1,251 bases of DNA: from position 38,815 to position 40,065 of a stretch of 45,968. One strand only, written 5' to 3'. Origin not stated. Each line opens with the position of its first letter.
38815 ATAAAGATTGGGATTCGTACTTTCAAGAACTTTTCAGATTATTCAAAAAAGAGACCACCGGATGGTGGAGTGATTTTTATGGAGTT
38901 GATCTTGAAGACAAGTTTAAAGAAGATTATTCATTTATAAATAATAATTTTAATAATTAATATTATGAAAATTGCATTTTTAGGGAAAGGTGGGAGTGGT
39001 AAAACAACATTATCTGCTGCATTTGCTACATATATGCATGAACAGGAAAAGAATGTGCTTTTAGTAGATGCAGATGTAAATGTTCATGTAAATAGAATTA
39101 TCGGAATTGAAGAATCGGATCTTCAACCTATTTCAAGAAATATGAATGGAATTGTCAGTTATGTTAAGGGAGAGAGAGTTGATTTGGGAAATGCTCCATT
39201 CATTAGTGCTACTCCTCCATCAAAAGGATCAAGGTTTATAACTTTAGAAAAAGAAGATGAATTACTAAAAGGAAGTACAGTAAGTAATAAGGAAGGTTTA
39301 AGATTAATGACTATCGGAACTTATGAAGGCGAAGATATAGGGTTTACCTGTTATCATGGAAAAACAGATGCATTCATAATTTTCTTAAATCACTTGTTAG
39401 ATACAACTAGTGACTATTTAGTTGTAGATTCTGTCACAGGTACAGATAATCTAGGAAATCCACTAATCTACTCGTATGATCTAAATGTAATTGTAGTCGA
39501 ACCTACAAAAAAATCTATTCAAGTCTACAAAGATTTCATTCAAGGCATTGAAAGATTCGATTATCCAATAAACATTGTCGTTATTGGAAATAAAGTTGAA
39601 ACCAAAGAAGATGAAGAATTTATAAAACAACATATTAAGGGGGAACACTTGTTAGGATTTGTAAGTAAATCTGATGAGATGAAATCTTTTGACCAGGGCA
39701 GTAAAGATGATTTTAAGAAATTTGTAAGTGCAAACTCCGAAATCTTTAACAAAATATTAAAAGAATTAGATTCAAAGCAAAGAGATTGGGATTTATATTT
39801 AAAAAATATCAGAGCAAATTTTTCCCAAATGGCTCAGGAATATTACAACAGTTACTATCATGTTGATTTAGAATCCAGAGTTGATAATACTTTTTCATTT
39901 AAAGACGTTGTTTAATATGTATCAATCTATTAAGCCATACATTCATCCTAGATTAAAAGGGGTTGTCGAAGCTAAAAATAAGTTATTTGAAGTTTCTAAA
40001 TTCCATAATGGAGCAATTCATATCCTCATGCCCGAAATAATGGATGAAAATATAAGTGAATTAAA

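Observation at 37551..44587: Fur-family-headed 7-gene operon combining two CooC-like NTPases with a sulfur-relay and PLP enzyme set, a candidate undescribed metal-responsive pathway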

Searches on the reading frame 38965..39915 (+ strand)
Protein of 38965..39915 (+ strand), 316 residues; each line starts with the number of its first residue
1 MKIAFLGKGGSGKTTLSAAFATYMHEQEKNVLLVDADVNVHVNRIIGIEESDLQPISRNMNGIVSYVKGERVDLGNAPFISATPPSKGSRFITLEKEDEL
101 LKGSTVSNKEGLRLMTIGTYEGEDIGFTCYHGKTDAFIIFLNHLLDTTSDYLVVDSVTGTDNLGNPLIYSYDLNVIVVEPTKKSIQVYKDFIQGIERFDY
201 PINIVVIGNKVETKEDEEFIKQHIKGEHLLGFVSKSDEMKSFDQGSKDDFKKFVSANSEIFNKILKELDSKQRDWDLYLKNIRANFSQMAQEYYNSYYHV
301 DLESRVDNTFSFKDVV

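Call 3: search_protein_families(library=pfam, proteins=[window:38965-39915:+], max_evalue=0.01)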
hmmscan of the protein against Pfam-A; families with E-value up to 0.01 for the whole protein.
window:38965-39915:+ (316 aa): 12 families
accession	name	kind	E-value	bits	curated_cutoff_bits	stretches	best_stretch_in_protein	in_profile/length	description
PF01656.29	CbiA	-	1.1e-12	48.5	25.4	1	7-240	6-116/125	CobQ/CobB/MinD/ParA nucleotide binding domain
PF13614.12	AAA_31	-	1.8e-08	35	27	1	8-53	10-55/177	AAA domain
PF02374.21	ArsA_ATPase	-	4.7e-08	33.1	24.3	1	3-37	4-38/305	Anion-transporting ATPase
PF10609.15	ParA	-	2.6e-07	30.8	27.1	1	7-54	11-59/246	NUBPL iron-transfer P-loop NTPase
PF00142.24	Fer4_NifH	-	3.8e-05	23.7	25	1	1-39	1-39/271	4Fe-4S iron sulfur cluster binding proteins, NifH/frxC family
PF00448.28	SRP54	-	4.6e-05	23.6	22.7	1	3-38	4-39/196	SRP54-type protein, GTPase domain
PF06564.18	CBP_BcsQ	-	6.3e-05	23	21.3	1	8-36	10-38/234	Cellulose biosynthesis protein BcsQ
PF16575.11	CLP1_P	-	0.00057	20.2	26.6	1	7-39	1-33/188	mRNA cleavage and polyadenylation factor CLP1 P-loop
PF06414.18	Zeta_toxin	-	0.00084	19.3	22.3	1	7-37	23-52/199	Zeta toxin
PF08477.19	Roc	-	0.0018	19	27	0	2-30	1-29/119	Ras of Complex, Roc, domain of DAPkinase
PF00005.33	ABC_tran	-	0.0023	19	25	1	3-40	14-51/137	ABC transporter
PF04851.21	ResIII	-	0.0025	18.2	22.5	0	9-34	32-59/164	Type III restriction enzyme, res subunit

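Call 4: search_protein_families(library=ncbifam, proteins=[window:38965-39915:+], max_evalue=0.01)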
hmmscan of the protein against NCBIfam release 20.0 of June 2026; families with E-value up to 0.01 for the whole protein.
window:38965-39915:+ (316 aa): 32 families (the best 25 are shown)
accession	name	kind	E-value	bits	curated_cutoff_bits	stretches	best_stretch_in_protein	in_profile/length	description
NF041546.1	ParA_partition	equivalog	4.8e-10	39.3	180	1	8-38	8-38/203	ParA family partition ATPase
NF047398.1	AAA_KGGVGR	domain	6.2e-09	36.5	90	1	8-38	11-41/190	KGGVGR-motif variant AAA ATPase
TIGR00345.1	GET3_arsA_TRC40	subfamily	1.8e-08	34.2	135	1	5-38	2-35/299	TRC40/GET3/ArsA family transport-energizing ATPase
TIGR01968.1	minD_bact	equivalog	5.1e-08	32.6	212.9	1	7-49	9-52/261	septum site-determining protein MinD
TIGR01969.1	minD_arch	subfamily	8.4e-08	31.7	201.75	1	7-50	8-52/251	cell division ATPase MinD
NF041136.1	MrpORP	equivalog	2.8e-07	30.2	450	1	7-55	13-62/365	iron-sulfur cluster carrier protein MrpORP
NF050088.1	Get3_fold_NosAFP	equivalog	1.6e-06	27.3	325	1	3-61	5-64/364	Get3/ArsA fold putative tail anchor-mediating ATPase NosAFP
TIGR03371.1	cellulose_yhjQ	equivalog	3.9e-06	26.5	157.85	1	8-42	10-44/246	cellulose biosynthesis protein BcsQ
TIGR04291.1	arsen_driv_ArsA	equivalog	5.9e-06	25.3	650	1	5-52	325-372/565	arsenical pump-driving ATPase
NF033200.1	F430_CfbC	exception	1.3e-05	24.7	402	1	2-40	2-40/260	Ni-sirohydrochlorin a,c-diamide reductive cyclase ATP-dependent reductase subunit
NF008079.0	PRK10818.1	equivalog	2.7e-05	23.7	508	1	6-49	9-53/270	septum site-determining protein MinD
NF010339.0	PRK13768.1-1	equivalog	4e-05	23.4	414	1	1-41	1-40/248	GTPase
NF041417.1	ArsA_halo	exception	5e-05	22.2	800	1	4-49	337-382/617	arsenical pump-driving ATPase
NF053622.1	ATPseBagAMYCTU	equivalog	7.9e-05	22.2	400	1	7-47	14-54/325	ATPase BagA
NF010443.0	PRK13869.1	subfamily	0.00024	20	446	1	8-53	130-176/405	plasmid-partitioning protein RepA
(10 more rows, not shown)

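Call 8: find_homologous_proteins(query=window:38965-39915:+, max_evalue=0.001)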
Query window:38965-39915:+ (316 aa): 1023 proteins with E <= 0.001 among 2958 candidates; the best 120 are listed.
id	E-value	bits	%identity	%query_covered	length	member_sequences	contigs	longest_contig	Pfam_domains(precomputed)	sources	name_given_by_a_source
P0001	2.3e-205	699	100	100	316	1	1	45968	PF10609.16,PF01656.30,PF13614.13,PF02374.22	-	-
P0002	6.3e-184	628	89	100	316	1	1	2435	PF10609.16,PF01656.30,PF13614.13,PF02374.22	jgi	jgi:CO dehydrogenase maturation factor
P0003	1.5e-173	594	83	100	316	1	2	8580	PF10609.16,PF01656.30,PF13614.13,PF02374.22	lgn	-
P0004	1.3e-149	516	72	100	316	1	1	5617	PF01656.30,PF13614.13,PF02374.22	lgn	-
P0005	7.3e-133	461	64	100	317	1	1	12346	PF01656.30,PF13614.13,PF02374.22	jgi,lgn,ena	-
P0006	1.2e-116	408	58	100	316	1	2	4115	PF16575.12,PF01656.30,PF02374.22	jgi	-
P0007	2.2e-91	325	48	99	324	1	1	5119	PF01656.30,PF13614.13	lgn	-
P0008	1.6e-83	299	65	64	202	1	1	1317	-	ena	-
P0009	3.6e-79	284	44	100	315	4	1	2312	PF01656.30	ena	-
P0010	6.2e-76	274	42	100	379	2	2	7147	PF01656.30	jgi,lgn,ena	-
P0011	1.9e-75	272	41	100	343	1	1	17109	PF01656.30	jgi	-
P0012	5.0e-75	271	43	100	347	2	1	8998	PF01656.30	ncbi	-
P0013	1.1e-74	270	41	100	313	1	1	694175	PF01656.30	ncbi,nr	ncbi:MAG: hypothetical protein K2W82_11470 [Candidatus Obscuribacterales bacterium]|nr:hypothetical 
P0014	9.7e-74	267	41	100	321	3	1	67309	PF01656.30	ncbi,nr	ncbi:MAG: hypothetical protein JSS83_13065 [Cyanobacteria bacterium SZAS LIN-3]|nr:hypothetical prot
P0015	1.3e-73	266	42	100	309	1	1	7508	PF01656.30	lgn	-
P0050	4.7e-67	245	39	100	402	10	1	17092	PF01656.30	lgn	-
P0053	7.8e-67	244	37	100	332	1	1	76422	PF01656.30,PF13614.13,PF02374.22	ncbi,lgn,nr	ncbi:MAG: AAA family ATPase [Bacilli bacterium]|nr:AAA family ATPase [Bacilli bacterium]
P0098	1.6e-62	230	38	100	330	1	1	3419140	PF01656.30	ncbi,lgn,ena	-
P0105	8.7e-62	227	38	100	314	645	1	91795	PF01656.30,PF13614.13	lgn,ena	-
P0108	2.7e-61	226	36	98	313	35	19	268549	PF01656.30,PF06564.19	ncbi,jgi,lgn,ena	jgi:CO dehydrogenase maturation factor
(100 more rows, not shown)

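Call 9: find_encoding_contigs(protein=P0005, flank=10000, max_places=3)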
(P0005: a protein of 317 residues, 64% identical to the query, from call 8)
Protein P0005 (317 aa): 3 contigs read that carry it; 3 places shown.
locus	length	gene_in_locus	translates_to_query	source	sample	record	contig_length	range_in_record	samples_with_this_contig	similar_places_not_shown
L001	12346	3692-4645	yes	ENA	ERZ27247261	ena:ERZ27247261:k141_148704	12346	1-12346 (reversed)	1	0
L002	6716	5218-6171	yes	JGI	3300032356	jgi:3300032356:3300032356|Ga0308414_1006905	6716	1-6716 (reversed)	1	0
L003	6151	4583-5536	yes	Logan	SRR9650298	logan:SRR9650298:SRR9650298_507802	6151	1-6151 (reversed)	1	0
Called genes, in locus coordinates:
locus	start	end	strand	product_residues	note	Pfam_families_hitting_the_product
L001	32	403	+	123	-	PF00476:DNA_pol_A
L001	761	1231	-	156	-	-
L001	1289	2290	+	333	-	PF02492:cobW, PF07683:CobW_C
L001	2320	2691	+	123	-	PF01475:FUR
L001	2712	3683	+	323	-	PF01656:CbiA (weak)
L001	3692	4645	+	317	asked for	PF01656:CbiA, PF02374:ArsA_ATPase (weak), PF13614:AAA_31 (weak)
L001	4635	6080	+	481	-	PF02784:Orn_Arg_deC_N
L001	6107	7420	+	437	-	PF00291:PALP, PF00581:Rhodanese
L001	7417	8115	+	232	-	PF13489:Methyltransf_23, PF01234:NNMT_PNMT_TEMT, PF13649:Methyltransf_25 (faint), PF13847:Methyltransf_31 (faint), PF08241:Methyltransf_11 (weak), PF08242:Methyltransf_12 (weak)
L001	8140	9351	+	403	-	PF00155:Aminotran_1_2 (weak), PF00266:Aminotran_5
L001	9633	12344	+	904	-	?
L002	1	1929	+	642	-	?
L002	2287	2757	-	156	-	-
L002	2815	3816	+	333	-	PF02492:cobW, PF07683:CobW_C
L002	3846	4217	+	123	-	PF01475:FUR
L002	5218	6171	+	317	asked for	PF01656:CbiA, PF02374:ArsA_ATPase (weak), PF13614:AAA_31 (weak)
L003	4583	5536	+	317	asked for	PF01656:CbiA, PF02374:ArsA_ATPase (weak), PF13614:AAA_31 (weak)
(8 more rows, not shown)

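Call 10: find_encoding_contigs(protein=P0013, flank=10000, max_places=2)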
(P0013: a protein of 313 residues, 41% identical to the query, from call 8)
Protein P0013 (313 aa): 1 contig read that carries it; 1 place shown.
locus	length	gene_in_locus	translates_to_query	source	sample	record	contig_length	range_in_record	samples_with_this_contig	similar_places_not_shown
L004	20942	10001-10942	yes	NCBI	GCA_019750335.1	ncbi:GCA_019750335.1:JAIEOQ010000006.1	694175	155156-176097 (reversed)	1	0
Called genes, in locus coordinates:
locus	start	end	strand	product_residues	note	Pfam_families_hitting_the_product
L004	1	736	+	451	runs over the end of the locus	PF00291:PALP, PF00581:Rhodanese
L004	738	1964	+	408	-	PF00266:Aminotran_5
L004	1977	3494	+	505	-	PF00070:Pyr_redox (faint), PF01266:DAO (weak), PF01593:Amino_oxidase, PF01946:Thi4 (faint), PF03486:HI0933_like (faint), PF07992:Pyr_redox_2 (faint), PF13450:NAD_binding_8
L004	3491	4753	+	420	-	-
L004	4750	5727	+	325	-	PF01656:CbiA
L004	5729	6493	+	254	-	PF13489:Methyltransf_23, PF01209:Ubie_methyltran, PF13847:Methyltransf_31, PF08241:Methyltransf_11, PF08242:Methyltransf_12, PF13649:Methyltransf_25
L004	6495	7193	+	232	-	PF05175:MTS (weak), PF10294:Methyltransf_16 (weak), PF13489:Methyltransf_23, PF03848:TehB (weak), PF13847:Methyltransf_31, PF08241:Methyltransf_11, PF08242:Methyltransf_12, PF13649:Methyltransf_25, +1 more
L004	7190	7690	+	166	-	PF08327:AHSA1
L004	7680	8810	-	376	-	PF01210:NAD_Gly3P_dh_N, PF02558:ApbA (weak), PF03807:F420_oxidored (weak), PF02317:Octopine_DH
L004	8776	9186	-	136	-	-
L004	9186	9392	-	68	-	-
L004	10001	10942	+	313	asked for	PF01656:CbiA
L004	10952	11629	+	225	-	PF03824:NicO (weak)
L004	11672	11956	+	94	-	-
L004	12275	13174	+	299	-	PF00085:Thioredoxin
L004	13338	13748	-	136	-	PF13424:TPR_12 (weak), PF00515:TPR_1 (faint), PF13432:TPR_16 (weak), PF07719:TPR_2 (weak)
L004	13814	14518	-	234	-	PF01121:CoaE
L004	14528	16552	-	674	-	PF12439:GDE_N, PF06202:GDE_C, PF22422:MGH1-like_GH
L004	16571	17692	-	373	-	-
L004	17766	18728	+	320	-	PF01636:APH, PF19974:TCAD9 (faint)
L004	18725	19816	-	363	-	PF01321:Creatinase_N, PF00557:Peptidase_M24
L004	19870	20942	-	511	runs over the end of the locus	PF02789:Peptidase_M17_N, PF00883:Peptidase_M17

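Call 11: find_encoding_contigs(protein=P0053, flank=10000, max_places=2)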
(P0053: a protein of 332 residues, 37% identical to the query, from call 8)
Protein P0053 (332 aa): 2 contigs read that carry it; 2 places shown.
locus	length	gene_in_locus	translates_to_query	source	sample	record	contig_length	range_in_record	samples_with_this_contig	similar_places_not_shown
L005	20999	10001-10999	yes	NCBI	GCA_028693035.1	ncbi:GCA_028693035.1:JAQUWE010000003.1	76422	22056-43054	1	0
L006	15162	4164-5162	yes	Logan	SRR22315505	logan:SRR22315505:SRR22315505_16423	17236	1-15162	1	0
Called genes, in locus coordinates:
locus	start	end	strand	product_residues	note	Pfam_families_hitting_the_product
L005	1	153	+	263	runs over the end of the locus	PF06182:ABC2_membrane_6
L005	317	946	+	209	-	PF01209:Ubie_methyltran, PF03848:TehB (weak), PF05891:Methyltransf_PK (weak), PF13489:Methyltransf_23, PF13847:Methyltransf_31, PF08241:Methyltransf_11, PF08242:Methyltransf_12, PF13649:Methyltransf_25, +3 more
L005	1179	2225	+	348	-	PF02224:Cytidylate_kin (faint), PF13238:AAA_18, PF13671:AAA_33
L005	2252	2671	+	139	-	PF00583:Acetyltransf_1, PF13673:Acetyltransf_10, PF13508:Acetyltransf_7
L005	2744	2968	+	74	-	-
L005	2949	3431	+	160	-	-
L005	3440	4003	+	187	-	PF13302:Acetyltransf_3, PF00583:Acetyltransf_1, PF13508:Acetyltransf_7 (weak)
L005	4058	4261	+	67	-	-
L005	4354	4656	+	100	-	PF02583:Trns_repr_metal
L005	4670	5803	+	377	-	PF00266:Aminotran_5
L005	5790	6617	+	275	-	PF01171:ATP_bind_3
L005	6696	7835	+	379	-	PF02661:Fic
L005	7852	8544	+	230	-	PF12844:HTH_19, PF13560:HTH_31 (weak), PF01381:HTH_3, PF13443:HTH_26 (weak)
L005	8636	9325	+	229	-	-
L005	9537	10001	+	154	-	-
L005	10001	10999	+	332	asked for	PF01656:CbiA, PF02374:ArsA_ATPase (faint), PF13614:AAA_31 (faint)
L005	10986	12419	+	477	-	PF02784:Orn_Arg_deC_N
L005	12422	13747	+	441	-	PF00291:PALP, PF00581:Rhodanese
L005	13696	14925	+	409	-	PF00266:Aminotran_5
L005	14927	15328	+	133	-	PF01475:FUR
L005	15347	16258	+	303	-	PF03773:ArsP_1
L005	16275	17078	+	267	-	PF09323:DUF1980 (weak), PF21537:DUF1980_C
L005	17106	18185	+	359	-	PF07907:YibE_F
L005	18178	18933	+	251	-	PF07907:YibE_F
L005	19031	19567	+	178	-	-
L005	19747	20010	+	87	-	-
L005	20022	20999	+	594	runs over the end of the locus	-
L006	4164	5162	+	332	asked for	PF01656:CbiA, PF02374:ArsA_ATPase (faint), PF13614:AAA_31 (faint)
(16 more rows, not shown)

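Call 25: search_solved_structures(query=window:38965-39915:+, max_evalue=0.01)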
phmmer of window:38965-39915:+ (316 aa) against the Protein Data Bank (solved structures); distinct sequences matched with E-value up to 0.01: 11.
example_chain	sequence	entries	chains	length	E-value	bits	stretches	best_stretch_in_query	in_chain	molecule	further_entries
4v03_A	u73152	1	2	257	2.9e-07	33.5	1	6-69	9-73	SITE-DETERMINING PROTEIN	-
3kje_A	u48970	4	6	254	3e-07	33.5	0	126-236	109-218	CO dehydrogenase/acetyl-CoA synthase complex, accessory protein CooC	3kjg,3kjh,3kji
1f48_A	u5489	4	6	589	4.3e-07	33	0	4-46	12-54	ARSENITE-TRANSLOCATING ATPASE | ARSENICAL PUMP-DRIVING ATPASE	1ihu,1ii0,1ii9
4v02_A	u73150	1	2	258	3.7e-06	29.9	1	6-69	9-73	SITE-DETERMINING PROTEIN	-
9nbl_A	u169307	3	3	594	1.5e-05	27.9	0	4-50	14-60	Arsenite transporter ATPase-like protein,arsA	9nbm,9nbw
9nbo_A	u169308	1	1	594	0.00025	23.9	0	4-50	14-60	Arsenite transporter ATPase-like protein,arsA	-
3ug6_A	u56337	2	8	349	0.00061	22.6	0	3-46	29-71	arsenical pump-driving ATPase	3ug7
3vx3_A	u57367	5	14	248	0.004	20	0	106-215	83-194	ATPase involved in chromosome partitioning, ParA/MinD family, Mrp homolog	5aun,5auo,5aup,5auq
1g3q_A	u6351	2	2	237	0.0049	19.7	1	6-53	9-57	CELL DIVISION INHIBITOR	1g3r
1ion_A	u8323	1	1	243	0.0071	19.1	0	6-52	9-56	PROBABLE CELL DIVISION INHIBITOR MIND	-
3pg5_A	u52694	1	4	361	0.0078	19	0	5-52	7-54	Uncharacterized protein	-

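Call 30: search_protein_families(library=pfam, proteins=[L005:9516-10001:+], max_evalue=0.01)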
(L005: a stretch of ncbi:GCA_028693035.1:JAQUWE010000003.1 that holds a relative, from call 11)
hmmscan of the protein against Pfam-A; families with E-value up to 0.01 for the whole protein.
L005:9516-10001:+ (161 aa): 0 families

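Call 34: search_protein_families(library=pfam, alignment_id=A2, max_evalue=0.0001)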
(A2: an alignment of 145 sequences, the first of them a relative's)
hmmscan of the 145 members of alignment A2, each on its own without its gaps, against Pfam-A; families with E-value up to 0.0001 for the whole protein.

A. member 1, L001:29-403:+ (124 aa): 1 family
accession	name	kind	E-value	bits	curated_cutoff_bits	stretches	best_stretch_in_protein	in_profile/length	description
PF00476.26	DNA_pol_A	-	1.5e-27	97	34.3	1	5-118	266-381/381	DNA polymerase family A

B. families by the number of members that match (of 145 scanned): 181 families (the first 25 are shown)
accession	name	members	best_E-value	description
PF02492.25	cobW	4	2e-56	CobW/HypB/UreG, nucleotide-binding domain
PF13304.12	AAA_21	4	4.9e-13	AAA domain, putative AbiEii toxin, Type IV TA system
PF07907.16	YibE_F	3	4.7e-67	YibE/F-like protein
PF00005.33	ABC_tran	3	3.2e-33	ABC transporter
PF08241.18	Methyltransf_11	3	3.8e-23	Methyltransferase domain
PF07683.19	CobW_C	3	2.3e-21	Cobalamin synthesis protein cobW C-terminal domain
PF13649.12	Methyltransf_25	3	3.1e-21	Methyltransferase domain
PF13847.12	Methyltransf_31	3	2.9e-18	Methyltransferase domain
PF08242.18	Methyltransf_12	3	6.9e-13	Methyltransferase domain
PF13489.12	Methyltransf_23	3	3.7e-11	Methyltransferase domain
PF00085.26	Thioredoxin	3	5.5e-11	Thioredoxin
PF17197.9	DUF5134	3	3.6e-07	Domain of unknown function (DUF5134)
PF02463.25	SMC_N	3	4.6e-07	RecF/RecN/SMC N terminal domain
PF09334.17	tRNA-synt_1g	2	5.8e-123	tRNA synthetases class I (M)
PF01297.22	ZnuA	2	5.8e-83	Zinc-uptake complex component A periplasmic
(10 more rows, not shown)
